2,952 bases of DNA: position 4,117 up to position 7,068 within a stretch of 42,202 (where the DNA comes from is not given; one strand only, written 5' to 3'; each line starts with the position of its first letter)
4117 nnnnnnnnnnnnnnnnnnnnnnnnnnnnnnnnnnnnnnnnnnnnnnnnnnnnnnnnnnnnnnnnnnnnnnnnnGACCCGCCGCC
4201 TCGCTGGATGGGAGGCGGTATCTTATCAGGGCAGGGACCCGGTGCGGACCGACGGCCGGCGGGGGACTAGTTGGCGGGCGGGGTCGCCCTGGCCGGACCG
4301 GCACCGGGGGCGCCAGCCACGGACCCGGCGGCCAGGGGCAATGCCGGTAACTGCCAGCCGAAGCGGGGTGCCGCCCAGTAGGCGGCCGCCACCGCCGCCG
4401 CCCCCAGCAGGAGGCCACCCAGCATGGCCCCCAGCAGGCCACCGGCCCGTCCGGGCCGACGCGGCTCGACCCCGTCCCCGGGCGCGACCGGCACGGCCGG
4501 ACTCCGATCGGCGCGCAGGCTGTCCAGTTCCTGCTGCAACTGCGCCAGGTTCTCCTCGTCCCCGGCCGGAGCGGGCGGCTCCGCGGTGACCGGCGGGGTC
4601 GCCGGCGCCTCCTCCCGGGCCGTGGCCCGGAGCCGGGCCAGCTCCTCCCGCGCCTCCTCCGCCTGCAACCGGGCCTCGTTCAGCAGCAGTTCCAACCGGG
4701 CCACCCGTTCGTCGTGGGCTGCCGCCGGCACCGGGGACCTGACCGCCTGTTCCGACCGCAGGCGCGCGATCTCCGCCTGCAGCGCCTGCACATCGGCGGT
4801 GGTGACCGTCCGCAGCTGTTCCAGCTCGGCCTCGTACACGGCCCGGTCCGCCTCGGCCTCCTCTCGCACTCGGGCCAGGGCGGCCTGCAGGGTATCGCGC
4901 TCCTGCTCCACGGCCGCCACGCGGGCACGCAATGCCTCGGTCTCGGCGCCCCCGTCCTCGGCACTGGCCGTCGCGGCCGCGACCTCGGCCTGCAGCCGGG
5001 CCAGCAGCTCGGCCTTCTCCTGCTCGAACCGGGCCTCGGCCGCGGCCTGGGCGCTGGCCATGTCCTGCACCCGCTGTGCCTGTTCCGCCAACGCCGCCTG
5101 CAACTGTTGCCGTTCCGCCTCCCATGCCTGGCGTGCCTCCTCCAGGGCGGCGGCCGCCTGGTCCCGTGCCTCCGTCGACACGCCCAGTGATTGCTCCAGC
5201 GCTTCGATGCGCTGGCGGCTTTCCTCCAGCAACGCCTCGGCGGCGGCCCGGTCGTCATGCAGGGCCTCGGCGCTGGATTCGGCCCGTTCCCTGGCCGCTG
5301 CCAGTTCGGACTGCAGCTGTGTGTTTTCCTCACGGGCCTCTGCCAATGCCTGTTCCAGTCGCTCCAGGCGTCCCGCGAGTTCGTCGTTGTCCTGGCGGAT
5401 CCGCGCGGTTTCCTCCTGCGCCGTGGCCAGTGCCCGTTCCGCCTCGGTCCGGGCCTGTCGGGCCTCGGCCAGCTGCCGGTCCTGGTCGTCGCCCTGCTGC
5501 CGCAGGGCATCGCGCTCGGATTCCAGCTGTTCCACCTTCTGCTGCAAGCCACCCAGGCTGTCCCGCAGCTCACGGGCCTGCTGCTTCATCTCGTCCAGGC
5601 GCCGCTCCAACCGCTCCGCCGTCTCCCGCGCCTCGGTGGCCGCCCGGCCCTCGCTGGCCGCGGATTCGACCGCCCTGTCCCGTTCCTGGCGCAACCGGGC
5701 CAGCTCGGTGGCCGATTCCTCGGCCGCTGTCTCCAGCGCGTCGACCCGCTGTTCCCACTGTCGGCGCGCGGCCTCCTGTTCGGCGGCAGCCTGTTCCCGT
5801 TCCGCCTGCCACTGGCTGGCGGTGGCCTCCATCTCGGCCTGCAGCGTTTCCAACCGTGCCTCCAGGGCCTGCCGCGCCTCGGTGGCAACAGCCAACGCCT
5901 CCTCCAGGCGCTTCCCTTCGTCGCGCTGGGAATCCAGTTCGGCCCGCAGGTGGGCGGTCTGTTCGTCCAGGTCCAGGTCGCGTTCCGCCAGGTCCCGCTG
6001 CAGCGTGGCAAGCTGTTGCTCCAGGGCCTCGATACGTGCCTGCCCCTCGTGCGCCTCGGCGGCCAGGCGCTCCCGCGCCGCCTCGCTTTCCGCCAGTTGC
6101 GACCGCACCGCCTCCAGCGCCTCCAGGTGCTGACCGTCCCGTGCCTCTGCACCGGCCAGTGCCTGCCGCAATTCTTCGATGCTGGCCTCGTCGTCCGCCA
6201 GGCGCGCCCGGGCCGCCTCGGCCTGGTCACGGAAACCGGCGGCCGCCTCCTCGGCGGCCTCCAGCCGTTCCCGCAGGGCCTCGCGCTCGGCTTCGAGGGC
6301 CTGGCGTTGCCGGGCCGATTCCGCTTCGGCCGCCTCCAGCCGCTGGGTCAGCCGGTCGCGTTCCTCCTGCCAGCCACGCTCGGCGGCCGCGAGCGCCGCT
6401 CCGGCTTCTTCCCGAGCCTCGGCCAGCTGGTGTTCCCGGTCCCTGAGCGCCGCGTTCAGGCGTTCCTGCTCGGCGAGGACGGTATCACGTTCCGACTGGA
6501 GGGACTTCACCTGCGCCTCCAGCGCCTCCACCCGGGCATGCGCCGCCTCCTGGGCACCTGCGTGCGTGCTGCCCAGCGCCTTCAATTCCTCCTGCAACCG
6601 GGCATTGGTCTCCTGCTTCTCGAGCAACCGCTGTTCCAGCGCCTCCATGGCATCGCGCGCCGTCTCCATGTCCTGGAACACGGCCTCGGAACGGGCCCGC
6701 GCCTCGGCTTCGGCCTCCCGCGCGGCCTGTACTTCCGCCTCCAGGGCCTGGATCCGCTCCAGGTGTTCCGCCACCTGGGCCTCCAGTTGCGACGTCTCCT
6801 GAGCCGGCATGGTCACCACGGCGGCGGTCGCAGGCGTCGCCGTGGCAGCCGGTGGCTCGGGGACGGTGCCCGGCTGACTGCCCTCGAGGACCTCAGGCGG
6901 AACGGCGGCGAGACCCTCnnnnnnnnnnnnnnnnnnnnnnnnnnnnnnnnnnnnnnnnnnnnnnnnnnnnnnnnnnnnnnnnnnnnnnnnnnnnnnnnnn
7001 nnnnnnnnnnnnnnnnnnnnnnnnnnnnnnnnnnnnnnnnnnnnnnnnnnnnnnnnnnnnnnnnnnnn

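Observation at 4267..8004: Tail-anchored protein of about 1230 aa: 2x cNMP-binding, rhodanese with retained Cys, and about 750 aa of uninterrupted coiled coil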

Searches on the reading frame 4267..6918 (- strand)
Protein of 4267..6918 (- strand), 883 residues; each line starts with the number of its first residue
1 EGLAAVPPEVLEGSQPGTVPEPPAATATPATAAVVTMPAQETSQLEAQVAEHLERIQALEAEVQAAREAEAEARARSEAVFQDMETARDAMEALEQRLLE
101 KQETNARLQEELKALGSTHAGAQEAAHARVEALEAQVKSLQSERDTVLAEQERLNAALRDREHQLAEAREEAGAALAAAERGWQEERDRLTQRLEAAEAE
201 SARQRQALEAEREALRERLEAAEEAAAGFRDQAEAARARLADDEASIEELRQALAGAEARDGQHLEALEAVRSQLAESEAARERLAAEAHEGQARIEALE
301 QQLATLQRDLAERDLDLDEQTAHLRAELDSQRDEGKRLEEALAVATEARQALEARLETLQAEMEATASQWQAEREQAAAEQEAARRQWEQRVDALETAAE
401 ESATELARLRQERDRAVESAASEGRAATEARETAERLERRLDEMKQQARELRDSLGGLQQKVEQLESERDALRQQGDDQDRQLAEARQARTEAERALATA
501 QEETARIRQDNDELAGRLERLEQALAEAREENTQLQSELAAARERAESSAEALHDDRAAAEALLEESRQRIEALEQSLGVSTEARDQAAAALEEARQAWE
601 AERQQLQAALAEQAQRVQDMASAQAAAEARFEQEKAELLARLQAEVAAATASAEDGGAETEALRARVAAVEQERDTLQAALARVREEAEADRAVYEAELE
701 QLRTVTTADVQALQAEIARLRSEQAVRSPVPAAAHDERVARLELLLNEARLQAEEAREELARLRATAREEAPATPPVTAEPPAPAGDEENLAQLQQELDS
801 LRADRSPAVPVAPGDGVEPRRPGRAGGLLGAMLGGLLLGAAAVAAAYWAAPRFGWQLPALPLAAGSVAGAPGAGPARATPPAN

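Call 51: predict_structure(protein=window:4267-6918:-)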
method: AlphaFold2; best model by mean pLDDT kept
length: 883 residues; sequences in the alignment: 1
mean_pLDDT: 63.5   pTM: 0.28
mean pLDDT of the five models: 63.5, 63.2, 59.9, 59.4, 59.3
residues with pLDDT >= 90: 1; 70-90: 394; 50-70: 278; < 50: 210
segments of 3 or more residues with pLDDT < 50: 1-7, 9-48, 116-123, 421-423, 490-508, 579-581, 583-585, 653-656, 727-730, 766-791, 801-883
pLDDT, mean of each block of 10 residues (from residue 1): 38 34 31 33 43 61 62 67 71 74 70 53 58 72 74 74 66 60 72 77 79 85 85 87 88 79 69 87 85 85 84 79 76 71 58 69 69 70 75 80 81 68 59 81 80 74 70 68 57 43 45 73 77 67 50 58 68 56 52 66 70 68 71 77 71 52 67 76 74 69 62 73 55 65 76 68 51 32 38 56 38 30 35 43 40 33 31 32 37
secondary structure, 60 per line:
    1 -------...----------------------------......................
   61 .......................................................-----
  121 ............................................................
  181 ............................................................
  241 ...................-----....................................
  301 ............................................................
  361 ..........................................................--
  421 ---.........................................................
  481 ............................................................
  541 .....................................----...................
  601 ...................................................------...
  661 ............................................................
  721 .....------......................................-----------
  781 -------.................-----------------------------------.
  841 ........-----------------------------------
elements in order (helices of 4 or more, strands of 3 or more residues): H39-115 H121-259 H265-418 H424-577 H582-651 H658-725 H732-769 H788-804 H840-848
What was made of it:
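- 6805..6900 (-): Pro/Ala/Thr-rich flexible linker between head and stalk (aa 346-377). No secondary structure and pLDDT below 50 (call 51).
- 4612..6804 (-): Helical coiled-coil stalk (aa 378-1108). AF2 predicts seven helices of 77, 139, 154, 154, 70, 68 and 38 residues, separated by 4-6-residue breaks. AF2 secondary structure (call 51).
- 4447..4611 (-): Membrane-proximal region (aa 1109-1163). It runs Pro-rich spacer, short helix (aa 1127-1143), second Pro-rich spacer, then a basic cluster, EPRRPGR. AF2 (call 51).
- Checked: Single-sequence AlphaFold2 predicts helix for aa 378-1108 (call 51). AlphaFold2 breaks the helix at six short, mostly Gly-containing sites (call 51).
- The six predicted helix breaks, and the equal-length neighbouring helices (154/154 and 70/68, call 51), would also fit fold-back antiparallel bundles. 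AF2 predicts neighbouring helices of equal length (154/154 and 70/68 residues) separated by 4-6-residue loops (call 51).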

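Call 60: fold_search(model_id=the predicted structure, library=pdb)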
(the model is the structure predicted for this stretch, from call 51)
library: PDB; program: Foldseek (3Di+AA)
matches with E <= 10: 350; with E <= 0.001: 0
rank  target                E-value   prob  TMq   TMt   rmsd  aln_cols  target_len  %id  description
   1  7zr2_A                3.1e-01  0.97  0.16  0.51  11.3       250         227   12  Crystal structure of a chimeric protein mimic of SARS-CoV-2 Spike HR1 in complex with HR2 (released 2022-11-09)
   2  8to0_BJ               3.8e-01  0.60  0.13  0.25  80.6       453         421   12  48-nm repeating structure of doublets from mouse sperm flagella (released 2023-11-01)
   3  9fed                  4.6e-01  0.41  0.08  0.29  19.2       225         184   17  Single-chain chimeric protein mimicking the interaction between HR1 and HR2 in HIV gp41 (released 2025-05-28)
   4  4ilo_A                6.6e-01  0.99  0.16  0.51   4.7       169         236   16  2.12A resolution structure of CT398 from Chlamydia trachomatis (released 2014-01-01)
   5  7nna                  6.9e-01  0.84  0.14  0.47   5.9       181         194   23  Toxin Import Through the Antibiotic Efflux Channel TolC (released 2021-07-07)
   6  8to0_BL               7.3e-01  0.44  0.13  0.28  70.2       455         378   12  48-nm repeating structure of doublets from mouse sperm flagella (released 2023-11-01)
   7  5xg2                  7.7e-01  0.87  0.15  0.50  34.2       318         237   18  Crystal structure of a coiled-coil segment (residues 345-468 and 694-814) of Pyrococcus yayanosii Smc (released 2017-06-07)
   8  8i7r_C7               8.1e-01  0.25  0.11  0.23  81.3       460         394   12  In situ structure of axonemal doublet microtubules in mouse sperm with 48-nm repeat (released 2023-10-11)
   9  8iyj_S8               9.9e-01  0.38  0.13  0.25  80.3       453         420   12  Cryo-EM structure of the 48-nm repeat doublet microtubule from mouse sperm (released 2023-07-05)
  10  5bw9_G                1.1e+00  0.99  0.13  0.73   3.2       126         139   17  Crystal Structure of Yeast V1-ATPase in the Autoinhibited Form (released 2016-06-08)
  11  8otz_F2               1.1e+00  0.35  0.13  0.25  81.1       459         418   12  48-nm repeat of the native axonemal doublet microtubule from bovine sperm (released 2023-11-22)
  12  8to0_AI               1.2e+00  0.33  0.13  0.27  73.7       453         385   12  48-nm repeating structure of doublets from mouse sperm flagella (released 2023-11-01)
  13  4bne_A                1.3e+00  0.96  0.11  0.32   5.4       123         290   11  Pacsin2 Interacts with Membranes and Actin-Filaments (released 2014-05-14)
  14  5nen_A                1.3e+00  0.51  0.10  0.24   6.8       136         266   16  Crystal structure of the soluble domain of LipC, a membrane fusion protein of a type I secretion system (released 2017-11-22)
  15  8iyj_T5               1.4e+00  0.99  0.12  0.83   2.1       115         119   19  Cryo-EM structure of the 48-nm repeat doublet microtubule from mouse sperm (released 2023-07-05)
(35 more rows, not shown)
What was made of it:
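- The model is low-confidence (pLDDT 63, pTM 0.28), and Foldseek found nothing below E 0.3 (calls 51, 60).
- Tried and rejected: Foldseek on the low-confidence stalk model gave nothing below E 0.3 (call 60).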
